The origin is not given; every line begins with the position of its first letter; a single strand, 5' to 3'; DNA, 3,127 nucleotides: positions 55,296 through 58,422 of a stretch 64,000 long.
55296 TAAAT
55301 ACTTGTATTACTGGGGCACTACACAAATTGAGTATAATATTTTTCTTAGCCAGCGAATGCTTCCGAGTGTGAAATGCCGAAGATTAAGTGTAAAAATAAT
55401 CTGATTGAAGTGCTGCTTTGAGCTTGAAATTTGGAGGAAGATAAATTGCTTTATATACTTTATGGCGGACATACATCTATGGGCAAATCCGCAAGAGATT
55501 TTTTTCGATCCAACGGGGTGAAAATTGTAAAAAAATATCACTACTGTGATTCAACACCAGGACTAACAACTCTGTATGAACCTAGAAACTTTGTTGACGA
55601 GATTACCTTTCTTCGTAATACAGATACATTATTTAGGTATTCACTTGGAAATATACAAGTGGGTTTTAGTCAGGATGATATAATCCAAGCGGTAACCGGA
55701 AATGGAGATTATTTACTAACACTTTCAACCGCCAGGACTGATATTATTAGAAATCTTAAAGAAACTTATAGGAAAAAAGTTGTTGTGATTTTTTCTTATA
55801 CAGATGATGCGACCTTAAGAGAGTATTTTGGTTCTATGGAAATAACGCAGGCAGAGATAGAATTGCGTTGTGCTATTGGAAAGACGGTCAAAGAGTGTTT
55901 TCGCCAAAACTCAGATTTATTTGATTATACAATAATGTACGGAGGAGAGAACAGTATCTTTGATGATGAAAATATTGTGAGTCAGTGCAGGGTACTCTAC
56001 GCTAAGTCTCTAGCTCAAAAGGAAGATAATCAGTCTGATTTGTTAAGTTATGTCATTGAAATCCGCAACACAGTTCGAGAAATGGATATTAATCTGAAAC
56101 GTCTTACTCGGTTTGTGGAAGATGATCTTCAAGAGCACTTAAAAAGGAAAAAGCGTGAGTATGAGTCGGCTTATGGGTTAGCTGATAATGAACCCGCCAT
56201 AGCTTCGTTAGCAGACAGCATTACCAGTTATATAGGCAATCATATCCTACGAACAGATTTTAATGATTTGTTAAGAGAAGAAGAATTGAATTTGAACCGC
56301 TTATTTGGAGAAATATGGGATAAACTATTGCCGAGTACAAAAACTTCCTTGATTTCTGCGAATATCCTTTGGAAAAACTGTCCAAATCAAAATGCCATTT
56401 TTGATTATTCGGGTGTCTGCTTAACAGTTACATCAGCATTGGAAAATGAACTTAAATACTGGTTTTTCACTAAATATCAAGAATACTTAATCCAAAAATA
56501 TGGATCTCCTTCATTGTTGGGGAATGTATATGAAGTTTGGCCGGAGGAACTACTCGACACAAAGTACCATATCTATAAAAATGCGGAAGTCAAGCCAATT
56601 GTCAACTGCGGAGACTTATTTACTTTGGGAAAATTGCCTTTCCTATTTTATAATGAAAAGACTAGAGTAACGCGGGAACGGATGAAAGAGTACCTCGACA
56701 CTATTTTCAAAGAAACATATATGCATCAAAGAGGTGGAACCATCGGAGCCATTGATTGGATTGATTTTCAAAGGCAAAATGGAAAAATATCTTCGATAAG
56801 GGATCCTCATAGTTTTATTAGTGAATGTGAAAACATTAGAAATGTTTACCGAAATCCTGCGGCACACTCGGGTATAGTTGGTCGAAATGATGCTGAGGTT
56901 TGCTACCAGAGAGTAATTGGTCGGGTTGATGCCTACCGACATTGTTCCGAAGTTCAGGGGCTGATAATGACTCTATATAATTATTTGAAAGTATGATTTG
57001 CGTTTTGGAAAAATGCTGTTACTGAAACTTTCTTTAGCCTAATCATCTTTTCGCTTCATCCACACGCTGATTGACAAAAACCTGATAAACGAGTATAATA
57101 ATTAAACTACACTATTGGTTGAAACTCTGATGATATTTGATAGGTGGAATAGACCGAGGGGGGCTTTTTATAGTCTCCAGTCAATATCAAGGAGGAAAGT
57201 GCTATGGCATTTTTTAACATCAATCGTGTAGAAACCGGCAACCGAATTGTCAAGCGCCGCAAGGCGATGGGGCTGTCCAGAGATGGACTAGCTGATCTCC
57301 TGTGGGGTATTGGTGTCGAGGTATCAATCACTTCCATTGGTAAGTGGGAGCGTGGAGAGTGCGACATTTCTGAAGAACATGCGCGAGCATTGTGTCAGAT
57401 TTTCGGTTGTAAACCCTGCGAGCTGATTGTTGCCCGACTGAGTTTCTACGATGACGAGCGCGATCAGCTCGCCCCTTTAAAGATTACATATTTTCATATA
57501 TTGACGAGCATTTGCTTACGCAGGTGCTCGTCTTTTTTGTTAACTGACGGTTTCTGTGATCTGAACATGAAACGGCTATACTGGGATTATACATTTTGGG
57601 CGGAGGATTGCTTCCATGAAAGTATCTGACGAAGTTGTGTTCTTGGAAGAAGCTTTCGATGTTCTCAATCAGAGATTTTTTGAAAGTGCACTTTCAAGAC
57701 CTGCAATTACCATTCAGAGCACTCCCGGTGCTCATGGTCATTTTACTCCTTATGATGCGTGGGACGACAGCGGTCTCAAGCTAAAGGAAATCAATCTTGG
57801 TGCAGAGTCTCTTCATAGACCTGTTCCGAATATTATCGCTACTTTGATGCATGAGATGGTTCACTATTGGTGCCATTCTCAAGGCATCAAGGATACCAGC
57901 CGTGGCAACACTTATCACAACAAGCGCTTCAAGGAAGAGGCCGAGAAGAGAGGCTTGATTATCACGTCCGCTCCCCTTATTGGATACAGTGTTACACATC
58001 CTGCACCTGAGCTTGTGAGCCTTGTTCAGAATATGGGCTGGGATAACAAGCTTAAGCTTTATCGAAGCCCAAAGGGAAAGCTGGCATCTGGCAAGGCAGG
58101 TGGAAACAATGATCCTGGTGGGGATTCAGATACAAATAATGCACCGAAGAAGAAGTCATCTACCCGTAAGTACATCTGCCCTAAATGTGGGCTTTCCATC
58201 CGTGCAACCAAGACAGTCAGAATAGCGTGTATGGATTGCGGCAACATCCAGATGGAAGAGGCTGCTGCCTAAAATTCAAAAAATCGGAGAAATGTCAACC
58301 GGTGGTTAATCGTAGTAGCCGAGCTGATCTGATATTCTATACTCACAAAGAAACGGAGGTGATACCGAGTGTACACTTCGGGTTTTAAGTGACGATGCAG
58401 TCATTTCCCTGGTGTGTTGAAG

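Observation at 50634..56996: AT-rich three-gene cassette (giant LRR/pseudokinase protein + small HTH + P-loop-kinase protein), both large proteins ending in a paralogous Rx4H HEPN-like module: candidate undescribed defence system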

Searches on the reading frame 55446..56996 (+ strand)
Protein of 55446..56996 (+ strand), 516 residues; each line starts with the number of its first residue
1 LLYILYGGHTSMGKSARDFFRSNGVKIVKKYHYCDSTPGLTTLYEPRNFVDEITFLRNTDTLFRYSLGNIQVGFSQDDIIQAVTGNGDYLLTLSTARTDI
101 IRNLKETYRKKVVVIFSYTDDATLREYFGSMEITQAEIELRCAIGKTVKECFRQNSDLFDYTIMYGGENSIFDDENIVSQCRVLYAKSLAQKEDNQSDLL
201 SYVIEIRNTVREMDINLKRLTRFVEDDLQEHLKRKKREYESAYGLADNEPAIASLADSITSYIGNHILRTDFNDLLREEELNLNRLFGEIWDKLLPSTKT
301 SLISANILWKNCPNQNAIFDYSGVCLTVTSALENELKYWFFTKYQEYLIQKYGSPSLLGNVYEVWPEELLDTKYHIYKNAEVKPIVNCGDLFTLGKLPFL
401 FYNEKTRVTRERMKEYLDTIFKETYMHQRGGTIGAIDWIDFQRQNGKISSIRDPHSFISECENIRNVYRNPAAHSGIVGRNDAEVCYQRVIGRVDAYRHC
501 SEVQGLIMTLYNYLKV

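Call 3: search_protein_families(library=pfam, proteins=[window:55446-56996:+], max_evalue=1)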
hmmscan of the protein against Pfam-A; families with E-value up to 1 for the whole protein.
window:55446-56996:+ (516 aa): 1 family
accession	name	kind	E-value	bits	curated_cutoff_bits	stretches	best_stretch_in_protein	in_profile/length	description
PF05008.21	V-SNARE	-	0.37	11.7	25.9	1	176-241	18-83/92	Vesicle transport v-SNARE protein N-terminus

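Call 4: search_protein_families(library=padloc, proteins=[window:55446-56996:+], max_evalue=1)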
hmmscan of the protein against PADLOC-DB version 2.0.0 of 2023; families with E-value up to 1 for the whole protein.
window:55446-56996:+ (516 aa): 0 families

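Call 5: search_protein_families(library=ncbifam, proteins=[window:55446-56996:+], max_evalue=1)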
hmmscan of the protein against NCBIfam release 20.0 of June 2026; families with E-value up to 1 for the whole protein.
window:55446-56996:+ (516 aa): 0 families

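Call 9: search_solved_structures(query=window:55446-56996:+, max_evalue=10)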
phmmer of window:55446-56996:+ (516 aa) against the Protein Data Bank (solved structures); distinct sequences matched with E-value up to 10: 1.
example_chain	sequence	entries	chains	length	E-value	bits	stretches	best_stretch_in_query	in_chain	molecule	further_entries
1lqs_L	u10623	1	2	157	0.82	12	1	369-429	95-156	INTERLEUKIN-10-LIKE PROTEIN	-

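Call 11: find_homologous_proteins(query=window:55446-56996:+)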
Query window:55446-56996:+ (516 aa): 27 proteins with E <= 0.001 among 7200 candidates.
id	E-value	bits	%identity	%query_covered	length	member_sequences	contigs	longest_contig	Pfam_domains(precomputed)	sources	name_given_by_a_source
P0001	0.0e+0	1181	100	100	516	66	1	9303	-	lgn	-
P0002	0.0e+0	1075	92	98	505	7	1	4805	-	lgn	-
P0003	0.0e+0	1029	86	100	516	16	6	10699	-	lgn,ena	-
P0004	3.4e-276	935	77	100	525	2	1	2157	-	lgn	-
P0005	6.8e-267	905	92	84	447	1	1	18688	-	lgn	-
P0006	1.5e-265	900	74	98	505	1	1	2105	-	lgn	-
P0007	6.2e-211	720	62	98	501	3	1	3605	-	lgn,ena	-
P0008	1.3e-184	633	54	100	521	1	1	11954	-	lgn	-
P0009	1.3e-150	521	48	100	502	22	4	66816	-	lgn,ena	-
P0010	2.2e-147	510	49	100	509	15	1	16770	-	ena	-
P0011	2.6e-147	510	47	100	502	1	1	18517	-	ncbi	ncbi:MAG: hypothetical protein ACI4D3_02865 [Lachnospiraceae bacterium]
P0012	2.5e-141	490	49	96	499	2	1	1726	-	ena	-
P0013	2.2e-69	253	33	100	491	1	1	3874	-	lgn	-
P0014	7.5e-69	251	45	59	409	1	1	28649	-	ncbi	-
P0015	1.8e-68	250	43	64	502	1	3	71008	PF00625.28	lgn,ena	-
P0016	1.8e-68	250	45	59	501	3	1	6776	PF00625.28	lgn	-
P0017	2.7e-68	249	45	59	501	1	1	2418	PF00625.28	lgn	-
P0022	9.1e-35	139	32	57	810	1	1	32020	-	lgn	-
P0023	3.2e-34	137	32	57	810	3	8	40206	-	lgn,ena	-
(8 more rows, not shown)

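Call 15: find_encoding_contigs(protein=P0009, flank=10000, max_places=4)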
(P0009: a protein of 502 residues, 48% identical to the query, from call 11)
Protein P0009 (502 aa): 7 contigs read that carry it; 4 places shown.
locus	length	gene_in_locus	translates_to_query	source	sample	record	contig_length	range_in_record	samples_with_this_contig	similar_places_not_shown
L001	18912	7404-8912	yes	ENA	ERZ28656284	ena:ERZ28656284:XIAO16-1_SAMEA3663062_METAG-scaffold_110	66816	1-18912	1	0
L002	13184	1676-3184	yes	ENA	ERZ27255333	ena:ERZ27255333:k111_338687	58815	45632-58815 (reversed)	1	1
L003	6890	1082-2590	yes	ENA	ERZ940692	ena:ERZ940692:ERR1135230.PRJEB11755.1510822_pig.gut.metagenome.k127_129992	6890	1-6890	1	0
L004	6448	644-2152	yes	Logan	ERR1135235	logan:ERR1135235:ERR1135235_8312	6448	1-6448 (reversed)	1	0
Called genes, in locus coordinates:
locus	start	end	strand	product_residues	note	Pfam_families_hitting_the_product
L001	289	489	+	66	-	-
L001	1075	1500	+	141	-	PF01047:MarR, PF12802:MarR_2, PF13463:HTH_27 (weak)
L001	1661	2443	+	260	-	PF01554:MatE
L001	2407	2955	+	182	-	PF01554:MatE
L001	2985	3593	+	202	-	PF13189:Cytidylate_kin2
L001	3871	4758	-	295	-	PF00512:HisKA, PF02518:HATPase_c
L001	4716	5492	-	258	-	-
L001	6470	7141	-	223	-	PF00072:Response_reg, PF00486:Trans_reg_C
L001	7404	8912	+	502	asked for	-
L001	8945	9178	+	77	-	PF01966:HD (weak)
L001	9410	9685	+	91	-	-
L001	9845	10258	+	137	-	PF01451:LMWPc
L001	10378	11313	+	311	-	PF14512:TM1586_NiRdase, PF00881:Nitroreductase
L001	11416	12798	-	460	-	PF02127:Peptidase_M18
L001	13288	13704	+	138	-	PF11208:DUF2992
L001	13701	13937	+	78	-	-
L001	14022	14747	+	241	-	PF02463:SMC_N (faint), PF00005:ABC_tran, PF13304:AAA_21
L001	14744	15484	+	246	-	PF01061:ABC2_membrane, PF12698:ABC2_membrane_3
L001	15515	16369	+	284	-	PF00376:MerR, PF13411:MerR_1, PF09278:MerR-DNA-bind (weak), PF06445:GyrI-like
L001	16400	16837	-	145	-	PF02082:Rrf2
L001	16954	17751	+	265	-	PF12837:Fer4_6 (faint), PF14697:Fer4_21 (faint), PF25160:LdpA_Fe-S-bd (faint), PF00037:Fer4 (weak), PF13237:Fer4_10 (weak), PF12838:Fer4_7 (weak), PF13187:Fer4_9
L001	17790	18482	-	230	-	PF00392:GntR, PF07729:FCD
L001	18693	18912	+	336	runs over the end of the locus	PF27529:AMPT (weak), PF05343:Peptidase_M42, PF01546:Peptidase_M20 (weak)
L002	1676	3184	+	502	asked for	-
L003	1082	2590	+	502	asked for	-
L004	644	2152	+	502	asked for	-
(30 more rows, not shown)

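Call 23: find_encoding_contigs(protein=P0015, flank=8000, max_places=3)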
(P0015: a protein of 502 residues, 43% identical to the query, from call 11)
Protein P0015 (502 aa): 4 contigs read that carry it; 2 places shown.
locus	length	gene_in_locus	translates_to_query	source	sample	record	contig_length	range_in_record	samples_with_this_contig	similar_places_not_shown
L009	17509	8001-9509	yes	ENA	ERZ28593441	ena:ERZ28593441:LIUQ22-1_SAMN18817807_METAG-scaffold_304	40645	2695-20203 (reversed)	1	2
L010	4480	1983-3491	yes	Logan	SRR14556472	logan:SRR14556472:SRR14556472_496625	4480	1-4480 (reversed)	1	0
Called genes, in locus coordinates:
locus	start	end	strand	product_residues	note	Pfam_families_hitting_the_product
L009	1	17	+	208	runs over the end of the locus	-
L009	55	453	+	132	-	PF07963:N_methyl (weak)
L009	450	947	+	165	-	-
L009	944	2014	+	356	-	PF05257:CHAP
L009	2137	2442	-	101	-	-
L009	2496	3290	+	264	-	PF02811:PHP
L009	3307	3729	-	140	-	PF08973:TM1506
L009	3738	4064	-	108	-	PF05437:AzlD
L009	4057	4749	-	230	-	PF03591:AzlC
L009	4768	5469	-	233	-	PF02308:MgtC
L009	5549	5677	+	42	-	-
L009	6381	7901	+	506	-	-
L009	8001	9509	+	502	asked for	PF00625:Guanylate_kin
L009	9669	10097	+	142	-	-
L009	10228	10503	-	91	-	-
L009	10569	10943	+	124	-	-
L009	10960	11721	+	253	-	-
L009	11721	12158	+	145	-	-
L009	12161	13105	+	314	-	-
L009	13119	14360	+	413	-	PF00691:OmpA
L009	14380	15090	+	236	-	PF13930:Endonuclea_NS_2 (weak)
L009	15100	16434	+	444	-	PF10412:TrwB_AAD_bind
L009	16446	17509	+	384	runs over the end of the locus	-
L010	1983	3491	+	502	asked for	PF00625:Guanylate_kin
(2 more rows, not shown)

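Call 24: find_encoding_contigs(protein=P0023, flank=8000, max_places=3)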
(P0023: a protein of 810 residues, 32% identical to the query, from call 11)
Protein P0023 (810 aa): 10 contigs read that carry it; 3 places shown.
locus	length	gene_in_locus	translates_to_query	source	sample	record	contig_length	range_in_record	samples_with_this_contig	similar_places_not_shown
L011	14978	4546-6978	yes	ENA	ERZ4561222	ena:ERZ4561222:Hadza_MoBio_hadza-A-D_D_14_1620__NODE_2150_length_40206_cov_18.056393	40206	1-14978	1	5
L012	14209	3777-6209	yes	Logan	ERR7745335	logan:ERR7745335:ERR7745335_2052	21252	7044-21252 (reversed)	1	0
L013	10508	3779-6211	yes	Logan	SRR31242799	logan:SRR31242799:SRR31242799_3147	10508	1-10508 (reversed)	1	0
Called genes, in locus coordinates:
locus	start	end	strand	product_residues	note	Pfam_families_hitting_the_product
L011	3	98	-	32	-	?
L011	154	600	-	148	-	PF11188:DUF2975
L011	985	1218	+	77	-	PF13443:HTH_26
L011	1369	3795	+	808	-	PF20720:nSTAND3 (faint), PF24885:TPR_NPHP3 (faint), PF07719:TPR_2 (faint), PF13424:TPR_12 (faint)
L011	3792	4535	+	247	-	-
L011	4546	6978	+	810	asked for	-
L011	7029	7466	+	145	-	-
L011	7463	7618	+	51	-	-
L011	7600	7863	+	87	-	-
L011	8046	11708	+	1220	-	-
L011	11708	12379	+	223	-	PF01966:HD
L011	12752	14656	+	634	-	-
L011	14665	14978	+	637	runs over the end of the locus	-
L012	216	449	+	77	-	PF13443:HTH_26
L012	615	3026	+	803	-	PF20720:nSTAND3 (faint), PF24885:TPR_NPHP3 (faint), PF07719:TPR_2 (faint), PF13424:TPR_12 (faint)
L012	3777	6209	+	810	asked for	-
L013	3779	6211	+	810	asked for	-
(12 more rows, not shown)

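Call 53: search_protein_families(library=pfam, proteins=[P0022], max_evalue=0.1)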
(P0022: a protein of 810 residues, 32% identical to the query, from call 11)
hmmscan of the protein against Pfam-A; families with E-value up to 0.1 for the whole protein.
P0022 (810 aa): 0 families

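Call 63: find_encoding_contigs(protein=P0008, flank=8000, max_places=3)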
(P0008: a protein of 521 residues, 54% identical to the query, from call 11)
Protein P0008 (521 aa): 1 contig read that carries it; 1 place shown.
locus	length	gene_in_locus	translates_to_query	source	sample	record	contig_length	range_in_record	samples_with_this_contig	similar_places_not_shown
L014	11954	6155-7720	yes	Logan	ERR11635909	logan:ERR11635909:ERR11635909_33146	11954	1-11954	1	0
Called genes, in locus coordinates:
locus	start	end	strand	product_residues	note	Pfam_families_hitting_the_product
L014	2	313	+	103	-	?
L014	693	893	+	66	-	-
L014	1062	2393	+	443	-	-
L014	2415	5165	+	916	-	-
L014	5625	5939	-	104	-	-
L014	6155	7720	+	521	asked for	-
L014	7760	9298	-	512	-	PF25490:DUF7910, PF01551:Peptidase_M23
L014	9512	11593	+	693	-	PF00486:Trans_reg_C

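Call 72: predict_structure(alignment_id=A5)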
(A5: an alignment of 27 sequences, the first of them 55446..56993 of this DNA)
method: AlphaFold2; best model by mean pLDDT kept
length: 516 residues; sequences in the alignment: 27
mean_pLDDT: 83.4   pTM: 0.58
mean pLDDT of the five models: 83.4, 82.0, 79.0, 78.7, 78.5
residues with pLDDT >= 90: 169; 70-90: 280; 50-70: 50; < 50: 17
segments of 3 or more residues with pLDDT < 50: 167-170, 494-503
pLDDT, mean of each block of 10 residues (from residue 1): 82 75 88 86 71 91 88 89 83 90 88 85 81 85 87 90 59 71 79 55 61 72 85 90 87 89 80 78 87 93 87 70 92 96 97 93 92 92 92 89 81 93 88 86 78 88 93 87 89 50 74 91
secondary structure, 60 per line:
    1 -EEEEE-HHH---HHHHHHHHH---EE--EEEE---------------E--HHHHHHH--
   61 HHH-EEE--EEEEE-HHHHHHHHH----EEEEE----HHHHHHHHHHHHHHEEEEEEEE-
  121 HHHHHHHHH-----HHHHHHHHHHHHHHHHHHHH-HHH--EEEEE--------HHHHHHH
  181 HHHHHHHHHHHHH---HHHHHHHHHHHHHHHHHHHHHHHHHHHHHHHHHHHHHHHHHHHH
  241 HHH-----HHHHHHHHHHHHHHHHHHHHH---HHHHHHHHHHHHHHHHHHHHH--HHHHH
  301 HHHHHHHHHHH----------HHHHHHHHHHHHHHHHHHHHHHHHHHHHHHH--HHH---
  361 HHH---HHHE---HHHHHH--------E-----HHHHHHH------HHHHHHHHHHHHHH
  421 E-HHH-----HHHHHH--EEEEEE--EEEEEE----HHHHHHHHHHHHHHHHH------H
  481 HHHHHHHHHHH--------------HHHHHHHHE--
elements in order: E2-6 H14-22 E30-33 H52-58 E65-67 E70-74 H76-84 E89-93 H98-111 E112-119 H121-129 H135-154 E161-165 H174-193 H197-243 H249-269 H273-293 H296-311 H322-352 H374-379 H394-400 H407-420 H431-436 E439-444 E447-452 H457-473 H480-491 H506-513

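Call 76: fold_search(model_id=the predicted structure, library=pdb)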
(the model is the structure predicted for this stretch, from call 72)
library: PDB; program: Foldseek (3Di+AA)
matches with E <= 10: 886; with E <= 0.001: 97
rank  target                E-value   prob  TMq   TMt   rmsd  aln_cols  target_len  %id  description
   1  8egl_A                1.5e-07  1.00  0.29  0.68   5.5       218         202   16  Crystal Structure of Guanylate kinase from Pseudomonas aeruginosa PAO1 in complex with GMP and ADP (released 2022-09-28)
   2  7s5e_A                2.1e-07  1.00  0.30  0.68   4.8       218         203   17  Crystal structure of a guanylate kinase from Stenotrophomonas maltophilia K279a with heterogeneous ligand states of GM (released 2021-09-22)
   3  3tr0                  2.5e-07  1.00  0.29  0.68   4.9       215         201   20  Structure of guanylate kinase (gmk) from Coxiella burnetii (released 2011-09-21)
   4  6wct_A                3.1e-07  1.00  0.30  0.68   4.7       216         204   17  Crystal structure of a guanylate kinase from Stenotrophomonas maltophilia K279a bound to guanosine-5'-monophosphate (released 2020-04-08)
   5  7luy_D                3.4e-07  1.00  0.30  0.68   5.5       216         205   16  Crystal Structure of guanylate kinase from Bartonella henselae str. Houston-1 (released 2021-03-17)
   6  7luy_C                3.9e-07  1.00  0.30  0.69   5.9       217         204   15  Crystal Structure of guanylate kinase from Bartonella henselae str. Houston-1 (released 2021-03-17)
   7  7luy_E                5.8e-07  1.00  0.27  0.60   5.9       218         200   16  Crystal Structure of guanylate kinase from Bartonella henselae str. Houston-1 (released 2021-03-17)
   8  7luy_A                7.0e-07  1.00  0.29  0.67   4.0       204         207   16  Crystal Structure of guanylate kinase from Bartonella henselae str. Houston-1 (released 2021-03-17)
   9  8egl_K                7.0e-07  1.00  0.29  0.67   5.5       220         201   16  Crystal Structure of Guanylate kinase from Pseudomonas aeruginosa PAO1 in complex with GMP and ADP (released 2022-09-28)
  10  2anb                  9.4e-07  1.00  0.29  0.66   5.6       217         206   16  Crystal Structure Of Oligomeric E.coli Guanylate Kinase In Complex With GMP (released 2005-08-30)
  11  8egl_J                1.1e-06  1.00  0.29  0.66   5.7       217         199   16  Crystal Structure of Guanylate kinase from Pseudomonas aeruginosa PAO1 in complex with GMP and ADP (released 2022-09-28)
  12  10sw_B                1.3e-06  1.00  0.29  0.63   5.6       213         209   13  Crystal structure of Guanylate Kinase from Burkholderia thailandensis in complex with GDP (released 2026-02-18)
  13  8egl_C                1.3e-06  1.00  0.29  0.68   6.0       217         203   14  Crystal Structure of Guanylate kinase from Pseudomonas aeruginosa PAO1 in complex with GMP and ADP (released 2022-09-28)
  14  7luy_B                1.4e-06  1.00  0.29  0.66   5.3       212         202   16  Crystal Structure of guanylate kinase from Bartonella henselae str. Houston-1 (released 2021-03-17)
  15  6wct_D                1.4e-06  1.00  0.29  0.65   4.9       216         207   15  Crystal structure of a guanylate kinase from Stenotrophomonas maltophilia K279a bound to guanosine-5'-monophosphate (released 2020-04-08)
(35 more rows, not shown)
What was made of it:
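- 55446..56015 (+): Guanylate-kinase-fold N-domain (aa 1-190) with a degenerate P-loop in the family. The top 50 Foldseek hits in PDB are all guanylate kinases (E=1.5e-7, TM 0.68; calls 72, 76).
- On Guanylate kinase (PF00625), N-domain of the 516-aa protein: The top 50 Foldseek hits are all guanylate kinases, E=1.5e-7, target TM 0.57-0.72 (call 76).
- Checked: The N-domain of the 516-aa protein has a guanylate-kinase fold (Foldseek E=1.5e-7, TM 0.68; calls 72, 76).
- The partner has a cytosolic-enzyme fold (call 76).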

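Call 85: search_protein_families(library=phrogs, proteins=[window:55446-56996:+], max_evalue=1)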
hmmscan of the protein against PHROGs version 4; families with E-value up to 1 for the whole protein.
window:55446-56996:+ (516 aa): 2 families
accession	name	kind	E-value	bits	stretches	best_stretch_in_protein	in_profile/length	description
phrog_36651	-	unknown function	0.069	14.3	1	157-182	21-46/56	-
phrog_7396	-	unknown function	0.18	12.4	1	186-240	145-199/227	-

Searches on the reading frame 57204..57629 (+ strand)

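Call 27: search_protein_families(library=pfam, proteins=[window:57204-57629:+], max_evalue=0.001)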
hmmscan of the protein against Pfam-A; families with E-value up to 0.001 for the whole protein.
window:57204-57629:+ (141 aa): 2 families
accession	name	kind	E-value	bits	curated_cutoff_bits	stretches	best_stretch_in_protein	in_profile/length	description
PF01381.28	HTH_3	-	1.4e-07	31.8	23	1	17-74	3-55/55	Helix-turn-helix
PF13560.12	HTH_31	-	5.8e-05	23.8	27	1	18-73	9-60/64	Helix-turn-helix domain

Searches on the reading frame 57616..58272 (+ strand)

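Call 27: search_protein_families(library=pfam, proteins=[window:57616-58272:+], max_evalue=0.001)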
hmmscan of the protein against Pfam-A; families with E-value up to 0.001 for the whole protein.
window:57616-58272:+ (218 aa): 1 family
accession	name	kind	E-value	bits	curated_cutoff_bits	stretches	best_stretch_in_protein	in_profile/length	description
PF10263.15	SprT-like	-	2e-06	28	25.6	1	11-111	2-94/108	SprT-like family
